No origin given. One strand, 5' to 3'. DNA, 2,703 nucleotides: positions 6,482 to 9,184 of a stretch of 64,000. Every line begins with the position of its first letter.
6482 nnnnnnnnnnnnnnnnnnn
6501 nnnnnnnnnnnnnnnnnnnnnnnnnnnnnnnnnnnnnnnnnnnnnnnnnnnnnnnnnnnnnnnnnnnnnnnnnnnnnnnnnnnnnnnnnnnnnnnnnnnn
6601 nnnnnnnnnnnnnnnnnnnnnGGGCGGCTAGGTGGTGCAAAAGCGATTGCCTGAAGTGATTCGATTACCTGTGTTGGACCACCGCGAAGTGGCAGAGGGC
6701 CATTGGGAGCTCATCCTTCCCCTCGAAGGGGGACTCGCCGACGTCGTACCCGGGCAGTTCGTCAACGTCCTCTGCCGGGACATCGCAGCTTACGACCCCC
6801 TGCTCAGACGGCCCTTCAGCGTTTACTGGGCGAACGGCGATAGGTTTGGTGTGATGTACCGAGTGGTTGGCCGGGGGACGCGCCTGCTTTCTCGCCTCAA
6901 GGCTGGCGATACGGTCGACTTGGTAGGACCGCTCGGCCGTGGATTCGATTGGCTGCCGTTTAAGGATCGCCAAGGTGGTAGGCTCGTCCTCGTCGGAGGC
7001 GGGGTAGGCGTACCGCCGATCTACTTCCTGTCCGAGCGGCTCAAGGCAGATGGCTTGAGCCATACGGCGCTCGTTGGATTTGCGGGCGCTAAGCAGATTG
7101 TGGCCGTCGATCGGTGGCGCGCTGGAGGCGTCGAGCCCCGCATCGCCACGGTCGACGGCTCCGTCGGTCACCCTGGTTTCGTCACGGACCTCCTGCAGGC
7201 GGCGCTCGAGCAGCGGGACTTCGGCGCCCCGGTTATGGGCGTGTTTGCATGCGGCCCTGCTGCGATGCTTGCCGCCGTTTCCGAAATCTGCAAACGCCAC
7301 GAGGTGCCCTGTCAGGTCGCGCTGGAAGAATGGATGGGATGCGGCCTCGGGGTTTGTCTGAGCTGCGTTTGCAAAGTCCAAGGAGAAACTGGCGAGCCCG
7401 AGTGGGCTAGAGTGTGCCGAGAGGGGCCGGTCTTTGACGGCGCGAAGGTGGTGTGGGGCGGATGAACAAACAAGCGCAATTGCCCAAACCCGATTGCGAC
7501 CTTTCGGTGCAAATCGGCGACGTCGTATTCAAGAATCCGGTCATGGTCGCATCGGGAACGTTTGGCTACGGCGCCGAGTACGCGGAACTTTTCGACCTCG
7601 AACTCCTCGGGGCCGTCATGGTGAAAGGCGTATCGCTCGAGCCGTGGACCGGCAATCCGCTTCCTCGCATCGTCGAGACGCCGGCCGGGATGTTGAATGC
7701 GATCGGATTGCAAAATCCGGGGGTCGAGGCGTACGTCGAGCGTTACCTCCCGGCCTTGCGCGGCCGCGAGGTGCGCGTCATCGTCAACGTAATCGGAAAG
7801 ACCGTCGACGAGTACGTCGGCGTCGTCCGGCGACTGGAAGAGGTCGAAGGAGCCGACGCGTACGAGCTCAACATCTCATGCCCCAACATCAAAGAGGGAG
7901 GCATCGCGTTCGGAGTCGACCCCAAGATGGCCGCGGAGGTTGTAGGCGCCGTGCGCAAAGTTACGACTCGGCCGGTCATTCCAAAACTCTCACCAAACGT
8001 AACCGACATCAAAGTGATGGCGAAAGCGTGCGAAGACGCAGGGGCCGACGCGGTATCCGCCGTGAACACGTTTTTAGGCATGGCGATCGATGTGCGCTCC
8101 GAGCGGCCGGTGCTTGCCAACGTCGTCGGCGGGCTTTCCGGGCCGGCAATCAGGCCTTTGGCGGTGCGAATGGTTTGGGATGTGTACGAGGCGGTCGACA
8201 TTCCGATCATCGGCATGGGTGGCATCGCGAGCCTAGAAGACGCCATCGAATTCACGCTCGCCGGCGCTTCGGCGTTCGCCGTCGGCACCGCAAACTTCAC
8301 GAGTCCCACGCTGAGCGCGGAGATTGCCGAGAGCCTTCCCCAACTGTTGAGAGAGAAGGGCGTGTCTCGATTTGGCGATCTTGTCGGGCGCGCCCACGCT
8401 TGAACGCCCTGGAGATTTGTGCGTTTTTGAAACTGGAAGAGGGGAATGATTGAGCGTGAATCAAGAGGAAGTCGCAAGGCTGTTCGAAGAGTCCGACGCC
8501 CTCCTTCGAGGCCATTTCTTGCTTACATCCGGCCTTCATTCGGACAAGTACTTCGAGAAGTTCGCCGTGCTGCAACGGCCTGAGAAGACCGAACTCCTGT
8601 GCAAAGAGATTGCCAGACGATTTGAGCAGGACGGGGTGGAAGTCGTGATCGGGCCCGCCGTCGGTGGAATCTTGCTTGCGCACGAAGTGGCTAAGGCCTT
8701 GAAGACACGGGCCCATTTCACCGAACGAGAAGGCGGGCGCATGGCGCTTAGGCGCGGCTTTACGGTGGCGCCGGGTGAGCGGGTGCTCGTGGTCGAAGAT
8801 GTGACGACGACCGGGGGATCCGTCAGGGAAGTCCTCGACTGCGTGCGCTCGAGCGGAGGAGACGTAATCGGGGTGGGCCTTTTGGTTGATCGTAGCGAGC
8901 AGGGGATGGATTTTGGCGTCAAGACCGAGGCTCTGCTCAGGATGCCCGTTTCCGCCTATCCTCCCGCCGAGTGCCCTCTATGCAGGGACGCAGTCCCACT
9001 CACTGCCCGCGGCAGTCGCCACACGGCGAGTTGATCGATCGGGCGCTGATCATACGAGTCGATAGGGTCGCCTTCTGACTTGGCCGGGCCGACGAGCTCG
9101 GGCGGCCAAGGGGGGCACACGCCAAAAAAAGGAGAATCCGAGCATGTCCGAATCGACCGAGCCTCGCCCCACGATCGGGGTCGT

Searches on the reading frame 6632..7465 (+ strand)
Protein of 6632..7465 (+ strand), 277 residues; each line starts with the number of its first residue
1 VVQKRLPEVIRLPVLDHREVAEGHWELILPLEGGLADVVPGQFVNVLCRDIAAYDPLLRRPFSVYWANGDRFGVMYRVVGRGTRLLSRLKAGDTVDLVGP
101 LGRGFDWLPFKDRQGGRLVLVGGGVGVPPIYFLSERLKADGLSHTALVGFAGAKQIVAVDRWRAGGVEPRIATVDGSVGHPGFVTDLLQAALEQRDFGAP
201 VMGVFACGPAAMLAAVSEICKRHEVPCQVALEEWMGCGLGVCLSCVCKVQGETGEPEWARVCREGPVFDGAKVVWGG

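Call 45: search_protein_families(library=pfam, proteins=[window:6632-7465:+], max_evalue=0.00001)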
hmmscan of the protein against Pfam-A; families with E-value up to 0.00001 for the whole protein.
window:6632-7465:+ (277 aa): 1 family
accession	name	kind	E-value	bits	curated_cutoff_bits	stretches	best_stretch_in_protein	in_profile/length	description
PF10418.14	DHODB_Fe-S_bind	-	8.7e-15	54.6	23.9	1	232-273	1-40/41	Iron-sulfur cluster binding domain of dihydroorotate dehydrogenase B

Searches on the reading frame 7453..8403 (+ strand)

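Call 45: search_protein_families(library=pfam, proteins=[window:7453-8403:+], max_evalue=0.00001)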
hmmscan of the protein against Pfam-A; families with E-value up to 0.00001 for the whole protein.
window:7453-8403:+ (316 aa): 2 families
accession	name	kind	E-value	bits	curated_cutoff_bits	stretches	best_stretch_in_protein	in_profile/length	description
PF01180.27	DHO_dh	-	5.6e-85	285.5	27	1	17-299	2-291/291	Dihydroorotate dehydrogenase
PF01207.24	Dus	-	4.8e-07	29.6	20.4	0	239-294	174-230/311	Dihydrouridine synthase (Dus)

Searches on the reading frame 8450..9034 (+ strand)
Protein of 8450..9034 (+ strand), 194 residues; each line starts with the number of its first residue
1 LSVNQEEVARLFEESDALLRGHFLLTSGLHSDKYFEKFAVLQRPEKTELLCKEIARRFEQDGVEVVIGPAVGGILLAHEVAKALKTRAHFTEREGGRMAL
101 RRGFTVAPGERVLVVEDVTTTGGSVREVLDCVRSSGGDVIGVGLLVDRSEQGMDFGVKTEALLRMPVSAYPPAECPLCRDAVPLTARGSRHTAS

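Call 45: search_protein_families(library=pfam, proteins=[window:8450-9034:+], max_evalue=0.00001)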
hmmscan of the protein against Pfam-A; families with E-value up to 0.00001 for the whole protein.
window:8450-9034:+ (194 aa): 1 family
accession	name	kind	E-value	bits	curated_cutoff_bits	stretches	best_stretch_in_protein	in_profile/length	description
PF00156.33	Pribosyltran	-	1.6e-10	40.9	26.3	1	56-152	20-130/158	Phosphoribosyl transferase domain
